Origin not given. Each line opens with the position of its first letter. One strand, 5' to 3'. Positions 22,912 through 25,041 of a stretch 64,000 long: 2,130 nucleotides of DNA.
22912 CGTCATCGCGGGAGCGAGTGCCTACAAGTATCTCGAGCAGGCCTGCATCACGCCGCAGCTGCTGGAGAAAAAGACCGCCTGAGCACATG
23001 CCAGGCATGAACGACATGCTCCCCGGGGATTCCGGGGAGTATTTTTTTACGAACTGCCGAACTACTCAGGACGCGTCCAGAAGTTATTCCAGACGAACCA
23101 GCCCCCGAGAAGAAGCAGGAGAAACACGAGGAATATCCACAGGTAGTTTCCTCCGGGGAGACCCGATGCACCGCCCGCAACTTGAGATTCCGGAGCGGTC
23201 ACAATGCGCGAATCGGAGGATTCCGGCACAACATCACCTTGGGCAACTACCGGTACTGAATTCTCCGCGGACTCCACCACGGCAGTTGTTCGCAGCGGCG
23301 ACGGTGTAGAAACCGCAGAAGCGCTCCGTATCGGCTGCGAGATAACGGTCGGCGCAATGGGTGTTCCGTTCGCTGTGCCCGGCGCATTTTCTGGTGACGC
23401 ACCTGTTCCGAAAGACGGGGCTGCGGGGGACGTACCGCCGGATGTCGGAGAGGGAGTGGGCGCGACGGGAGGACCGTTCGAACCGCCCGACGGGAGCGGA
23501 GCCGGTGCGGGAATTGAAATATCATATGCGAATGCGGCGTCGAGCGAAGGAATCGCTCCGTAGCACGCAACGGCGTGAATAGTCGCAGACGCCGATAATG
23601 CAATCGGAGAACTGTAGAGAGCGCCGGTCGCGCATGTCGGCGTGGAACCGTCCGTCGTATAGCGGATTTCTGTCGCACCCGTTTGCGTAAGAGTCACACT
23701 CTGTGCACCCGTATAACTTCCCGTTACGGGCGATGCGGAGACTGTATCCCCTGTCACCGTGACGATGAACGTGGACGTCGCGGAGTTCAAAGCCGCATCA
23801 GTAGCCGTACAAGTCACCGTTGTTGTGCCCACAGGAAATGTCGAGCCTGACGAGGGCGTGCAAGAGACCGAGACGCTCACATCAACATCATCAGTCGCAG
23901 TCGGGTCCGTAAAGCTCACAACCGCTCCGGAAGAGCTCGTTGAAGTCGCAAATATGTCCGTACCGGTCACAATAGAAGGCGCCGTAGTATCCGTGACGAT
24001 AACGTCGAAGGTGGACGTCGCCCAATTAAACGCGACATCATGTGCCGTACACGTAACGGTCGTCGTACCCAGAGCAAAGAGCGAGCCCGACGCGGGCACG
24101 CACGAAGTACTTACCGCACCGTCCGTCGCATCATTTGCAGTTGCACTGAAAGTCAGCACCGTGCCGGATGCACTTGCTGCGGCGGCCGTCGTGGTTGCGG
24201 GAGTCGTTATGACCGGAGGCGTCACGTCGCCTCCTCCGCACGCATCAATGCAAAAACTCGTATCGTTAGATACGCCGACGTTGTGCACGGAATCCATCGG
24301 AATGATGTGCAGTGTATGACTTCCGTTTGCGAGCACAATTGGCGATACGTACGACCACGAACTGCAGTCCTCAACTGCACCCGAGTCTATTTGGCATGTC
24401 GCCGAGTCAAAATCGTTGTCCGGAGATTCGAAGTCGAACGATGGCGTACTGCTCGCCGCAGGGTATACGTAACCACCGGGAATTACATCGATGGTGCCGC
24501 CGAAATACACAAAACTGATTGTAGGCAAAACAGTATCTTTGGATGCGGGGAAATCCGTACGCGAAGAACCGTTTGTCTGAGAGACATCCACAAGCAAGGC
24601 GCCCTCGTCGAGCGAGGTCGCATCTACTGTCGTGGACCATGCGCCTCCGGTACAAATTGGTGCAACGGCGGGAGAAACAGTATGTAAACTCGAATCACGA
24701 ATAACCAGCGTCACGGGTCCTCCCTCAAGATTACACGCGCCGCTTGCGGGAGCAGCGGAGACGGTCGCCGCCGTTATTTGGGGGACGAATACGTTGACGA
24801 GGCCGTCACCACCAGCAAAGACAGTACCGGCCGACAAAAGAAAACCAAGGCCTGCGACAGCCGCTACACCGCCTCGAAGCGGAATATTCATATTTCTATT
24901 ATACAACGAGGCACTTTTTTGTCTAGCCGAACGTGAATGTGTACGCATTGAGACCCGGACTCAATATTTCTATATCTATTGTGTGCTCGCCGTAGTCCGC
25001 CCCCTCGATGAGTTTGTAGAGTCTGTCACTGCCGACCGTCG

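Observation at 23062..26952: Scs-like envelope redox/metal module: Met-rich membrane peptide, DipZ-like CcdA-thioredoxin fusion, Cys-rich HYR-repeat surface protein, all co-oriented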

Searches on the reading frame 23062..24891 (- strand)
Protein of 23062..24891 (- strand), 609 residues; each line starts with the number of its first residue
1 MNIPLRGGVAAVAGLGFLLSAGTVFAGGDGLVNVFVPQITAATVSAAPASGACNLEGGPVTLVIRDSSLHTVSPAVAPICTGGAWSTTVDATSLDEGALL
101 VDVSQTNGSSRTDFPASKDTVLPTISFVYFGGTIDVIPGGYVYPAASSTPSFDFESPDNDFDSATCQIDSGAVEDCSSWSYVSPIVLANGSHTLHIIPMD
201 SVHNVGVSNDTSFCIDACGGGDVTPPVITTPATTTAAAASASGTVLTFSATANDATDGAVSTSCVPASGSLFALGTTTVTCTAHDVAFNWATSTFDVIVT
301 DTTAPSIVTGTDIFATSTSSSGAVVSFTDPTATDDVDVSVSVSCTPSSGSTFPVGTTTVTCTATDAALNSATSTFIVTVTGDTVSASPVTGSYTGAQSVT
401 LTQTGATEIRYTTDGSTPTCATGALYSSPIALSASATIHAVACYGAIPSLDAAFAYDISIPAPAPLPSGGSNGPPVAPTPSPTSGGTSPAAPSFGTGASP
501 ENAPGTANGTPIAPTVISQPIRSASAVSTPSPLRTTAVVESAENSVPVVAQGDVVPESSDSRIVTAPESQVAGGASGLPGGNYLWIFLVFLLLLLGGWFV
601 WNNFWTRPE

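Call 3: search_protein_families(library=pfam, proteins=[window:23062-24891:-], max_evalue=0.01)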
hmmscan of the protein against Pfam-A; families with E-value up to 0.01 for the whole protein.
window:23062-24891:- (609 aa): 4 families
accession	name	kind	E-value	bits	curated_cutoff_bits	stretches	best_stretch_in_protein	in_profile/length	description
PF02494.22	HYR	-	6.9e-22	78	21.7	2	300-379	1-81/81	HYR domain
PF13290.12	CHB_HEX_C_1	-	5.1e-13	49.2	22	1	388-443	1-56/67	Chitobiase/beta-hexosaminidase C-terminal domain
PF13287.12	Fn3_assoc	-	2.2e-12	47.3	23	1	399-443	1-45/59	Fn3 associated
PF19077.6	Big_13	-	0.0005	21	27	1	147-216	26-101/102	Bacterial Ig-like domain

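Call 4: search_protein_families(library=ncbifam, proteins=[window:23062-24891:-], max_evalue=0.01)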
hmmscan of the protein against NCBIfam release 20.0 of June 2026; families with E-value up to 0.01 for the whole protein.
window:23062-24891:- (609 aa): 0 families

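Call 39: find_homologous_proteins(query=window:23062-24891:-, max_evalue=0.00001)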
Query window:23062-24891:- (609 aa): 2111 proteins with E <= 0.00001 among 8000 candidates; the best 120 are listed.
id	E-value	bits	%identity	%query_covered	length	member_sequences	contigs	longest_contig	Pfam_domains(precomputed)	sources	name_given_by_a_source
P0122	0.0e+0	1284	100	100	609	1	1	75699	PF02494.23,PF13287.13,PF13290.14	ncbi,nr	ncbi:HYR domain-containing protein [Candidatus Kaiserbacteria bacterium]|nr:HYR domain-containing pr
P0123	3.0e-219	748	53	26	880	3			PF27332.1,PF02494.23,PF13750.13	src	-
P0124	7.2e-204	697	46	35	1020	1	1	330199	PF27332.1,PF02494.23,PF13750.13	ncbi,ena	-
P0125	2.9e-188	645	51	26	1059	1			PF27332.1,PF02494.23,PF13750.13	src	-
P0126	5.6e-180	618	47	32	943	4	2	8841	PF27332.1,PF02494.23,PF13750.13,PF19077.7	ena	-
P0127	2.3e-168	580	51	26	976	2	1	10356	PF27332.1,PF02494.23,PF13750.13,PF19077.7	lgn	-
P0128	5.1e-159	549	49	26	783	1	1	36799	PF02494.23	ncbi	ncbi:MAG: HYR domain-containing protein [Ilumatobacteraceae bacterium]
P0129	5.2e-158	545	43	26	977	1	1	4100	PF27332.1,PF18981.7,PF02494.23,PF16403.12,PF05345.19,PF09136.17,PF19077.7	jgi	jgi:hypothetical protein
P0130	6.7e-158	545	48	31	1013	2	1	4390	PF02494.23,PF13750.13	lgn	-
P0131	8.6e-157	541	47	26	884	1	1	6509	PF27332.1,PF02494.23,PF13750.13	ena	-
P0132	2.7e-156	540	45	33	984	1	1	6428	PF27332.1,PF02494.23,PF13750.13,PF19077.7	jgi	jgi:hypothetical protein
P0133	3.3e-153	530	49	32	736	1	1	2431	PF27332.1,PF02494.23,PF13750.13,PF19077.7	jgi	jgi:hypothetical protein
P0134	2.9e-151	523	47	31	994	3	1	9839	PF27332.1,PF02494.23,PF13750.13,PF19077.7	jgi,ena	-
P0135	8.0e-151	522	44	25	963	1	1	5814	PF27332.1,PF02494.23,PF13750.13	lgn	-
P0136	1.6e-150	521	45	32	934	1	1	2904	PF24327.3,PF02494.23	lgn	-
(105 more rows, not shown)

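Call 40: find_encoding_contigs(protein=P0122, flank=3000, max_places=2)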
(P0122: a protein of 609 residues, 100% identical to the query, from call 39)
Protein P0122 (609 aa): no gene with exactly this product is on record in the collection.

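Call 78: search_protein_families(library=padloc, proteins=[window:23062-24891:-], max_evalue=0.001)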
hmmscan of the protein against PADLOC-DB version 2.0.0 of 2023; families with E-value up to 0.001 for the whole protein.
window:23062-24891:- (609 aa): 0 families
